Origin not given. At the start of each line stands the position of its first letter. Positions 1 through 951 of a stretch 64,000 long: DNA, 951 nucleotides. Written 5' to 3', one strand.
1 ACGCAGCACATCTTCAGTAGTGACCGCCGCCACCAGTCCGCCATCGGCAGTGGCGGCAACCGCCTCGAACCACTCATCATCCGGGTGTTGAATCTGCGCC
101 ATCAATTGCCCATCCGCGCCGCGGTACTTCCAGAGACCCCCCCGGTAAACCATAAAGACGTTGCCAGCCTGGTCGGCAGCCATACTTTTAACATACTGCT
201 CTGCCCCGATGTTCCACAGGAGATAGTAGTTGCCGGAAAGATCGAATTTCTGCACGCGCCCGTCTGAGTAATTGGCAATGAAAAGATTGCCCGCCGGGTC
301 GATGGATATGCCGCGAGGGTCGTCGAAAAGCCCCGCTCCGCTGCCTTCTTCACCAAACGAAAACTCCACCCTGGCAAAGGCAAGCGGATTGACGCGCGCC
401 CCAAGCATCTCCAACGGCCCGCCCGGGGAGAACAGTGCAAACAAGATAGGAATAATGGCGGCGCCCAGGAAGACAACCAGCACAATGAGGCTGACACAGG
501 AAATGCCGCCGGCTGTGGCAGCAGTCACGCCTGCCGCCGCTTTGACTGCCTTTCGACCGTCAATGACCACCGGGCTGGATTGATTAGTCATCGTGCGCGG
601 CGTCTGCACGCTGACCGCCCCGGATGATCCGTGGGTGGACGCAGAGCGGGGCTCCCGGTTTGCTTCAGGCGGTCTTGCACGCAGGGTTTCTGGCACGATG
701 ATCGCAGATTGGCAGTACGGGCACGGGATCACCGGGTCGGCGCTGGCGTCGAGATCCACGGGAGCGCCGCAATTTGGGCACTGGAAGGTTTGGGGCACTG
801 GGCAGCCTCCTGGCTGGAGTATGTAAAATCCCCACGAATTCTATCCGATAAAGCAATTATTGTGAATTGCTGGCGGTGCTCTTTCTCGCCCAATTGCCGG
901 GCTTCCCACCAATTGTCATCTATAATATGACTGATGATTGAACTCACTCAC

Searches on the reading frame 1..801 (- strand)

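Call 72: search_protein_families(library=pfam, proteins=[window:1-801:-], max_evalue=0.01)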
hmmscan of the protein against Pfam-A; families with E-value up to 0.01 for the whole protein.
window:1-801:- (267 aa): 6 families
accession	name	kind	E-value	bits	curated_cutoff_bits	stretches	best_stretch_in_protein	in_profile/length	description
PF06739.17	SBBP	-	2.4e-05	24.6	20.5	0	160-181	13-34/38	Beta-propeller repeat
PF01436.27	NHL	-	5.9e-05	23.3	20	1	159-186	1-28/28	NHL repeat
PF13248.11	Zn_ribbon_3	-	0.0064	16.4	27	0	5-31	2-23/26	zinc-ribbon domain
PF24441.1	DUF7560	-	0.0073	16.4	27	0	5-21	5-21/44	Family of unknown function (DUF7560)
PF08450.18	SGL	-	0.008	16.2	26.3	0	161-201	185-225/246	SMP-30/Gluconolactonase/LRE-like region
PF02591.20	Zn_ribbon_9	-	0.0093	16.5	29.1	0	20-31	19-30/33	C4-type zinc ribbon domain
